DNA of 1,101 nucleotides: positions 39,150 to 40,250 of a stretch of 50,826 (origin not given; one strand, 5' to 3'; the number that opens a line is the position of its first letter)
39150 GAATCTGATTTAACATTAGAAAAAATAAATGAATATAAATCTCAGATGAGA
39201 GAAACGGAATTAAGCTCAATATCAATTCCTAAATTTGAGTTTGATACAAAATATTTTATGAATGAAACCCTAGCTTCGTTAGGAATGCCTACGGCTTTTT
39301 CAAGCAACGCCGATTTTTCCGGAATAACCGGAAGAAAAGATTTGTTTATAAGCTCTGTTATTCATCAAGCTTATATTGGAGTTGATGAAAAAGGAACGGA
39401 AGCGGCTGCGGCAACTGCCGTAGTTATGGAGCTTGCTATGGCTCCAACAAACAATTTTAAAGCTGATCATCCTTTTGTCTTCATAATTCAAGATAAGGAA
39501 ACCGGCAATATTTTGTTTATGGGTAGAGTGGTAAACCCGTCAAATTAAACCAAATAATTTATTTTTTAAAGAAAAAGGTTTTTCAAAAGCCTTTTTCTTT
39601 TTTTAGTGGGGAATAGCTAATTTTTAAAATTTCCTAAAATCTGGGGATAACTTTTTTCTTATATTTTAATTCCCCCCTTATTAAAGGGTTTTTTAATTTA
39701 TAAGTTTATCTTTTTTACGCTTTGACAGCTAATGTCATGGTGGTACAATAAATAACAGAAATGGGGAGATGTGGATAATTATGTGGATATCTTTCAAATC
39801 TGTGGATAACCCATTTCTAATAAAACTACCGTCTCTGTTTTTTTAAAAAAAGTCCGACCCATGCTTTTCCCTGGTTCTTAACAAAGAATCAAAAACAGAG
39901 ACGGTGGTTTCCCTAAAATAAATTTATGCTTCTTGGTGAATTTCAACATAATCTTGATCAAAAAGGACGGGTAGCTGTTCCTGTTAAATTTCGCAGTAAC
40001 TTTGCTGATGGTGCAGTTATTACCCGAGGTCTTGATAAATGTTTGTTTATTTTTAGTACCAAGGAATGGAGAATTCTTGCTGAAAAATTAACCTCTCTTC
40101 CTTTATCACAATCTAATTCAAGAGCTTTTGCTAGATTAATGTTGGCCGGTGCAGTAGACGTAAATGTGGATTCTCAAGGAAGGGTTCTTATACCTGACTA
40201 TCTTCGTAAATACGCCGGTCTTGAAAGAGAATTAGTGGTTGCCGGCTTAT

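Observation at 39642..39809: Cluster of same-orientation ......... (DnaA-box) motifs in the mraZ leader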

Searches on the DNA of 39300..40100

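Call 22: search_rna_families(source=window, start=39300, end=40100, threshold=evalue, max_evalue=5)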
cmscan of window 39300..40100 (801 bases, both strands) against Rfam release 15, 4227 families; matches with E-value up to 5: 18.
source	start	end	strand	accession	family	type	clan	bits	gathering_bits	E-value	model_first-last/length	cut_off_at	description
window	39568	39600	+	RF04197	mir-9457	Gene; miRNA;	-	24.4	90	0.028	19-51/68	no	mir-9457 microRNA precursor family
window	39817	39916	-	RF00997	mir-942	Gene; miRNA;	-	23.2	100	0.068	1-86/86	no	mir-942 microRNA precursor family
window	39568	39600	-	RF04197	mir-9457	Gene; miRNA;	-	21.9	90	0.13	19-51/68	no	mir-9457 microRNA precursor family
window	39561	39635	+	RF02579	tsr26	Gene; sRNA;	-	21.1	141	1.4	1-122/122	no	S. aureus tsr26 small RNA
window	39488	39602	+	RF02713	MCS4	Gene; sRNA;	-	21.1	56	1.9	1-123/123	no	Mycoplasma sRNA MCS4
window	39569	39599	+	RF03623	mir-1252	Gene; miRNA;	-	20.6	70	1.1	1-65/65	no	mir-1252 microRNA precursor family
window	39822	39911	+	RF03940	MIR9563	Gene; miRNA;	-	19.6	90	0.72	1-127/127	no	MIR9563 microRNA precursor family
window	39562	39599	+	RF00480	HIV_FE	Cis-reg; frameshift_element;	-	19.5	45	4.8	1-52/52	no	HIV Ribosomal frameshift signal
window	39572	39603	+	RF00489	ctRNA_p42d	Gene; antisense;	-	19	50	0.32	1-46/46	no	ctRNA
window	39817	39916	+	RF00997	mir-942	Gene; miRNA;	-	18.7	100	1.1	1-86/86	no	mir-942 microRNA precursor family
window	39508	39591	+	RF02077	STnc220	Gene; sRNA;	-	18.7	60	2.8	1-79/79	no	Salmonella enterica sRNA STnc220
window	39824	39909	+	RF00972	mir-651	Gene; miRNA;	-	18.6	106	0.98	1-86/86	no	mir-651 microRNA precursor family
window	39568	39600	+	RF00766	mir-335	Gene; miRNA;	-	18.4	64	0.37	25-58/92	no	mir-335 microRNA precursor family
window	39485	39604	+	RF02363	Yfr11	Gene; sRNA;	-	18.2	44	4.1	1-144/144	no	Cyanobacterial functional RNA 11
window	39813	39921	-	RF04239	mir-4679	Gene; miRNA;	-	17.9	88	2.1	1-75/75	no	mir-4679 microRNA precursor family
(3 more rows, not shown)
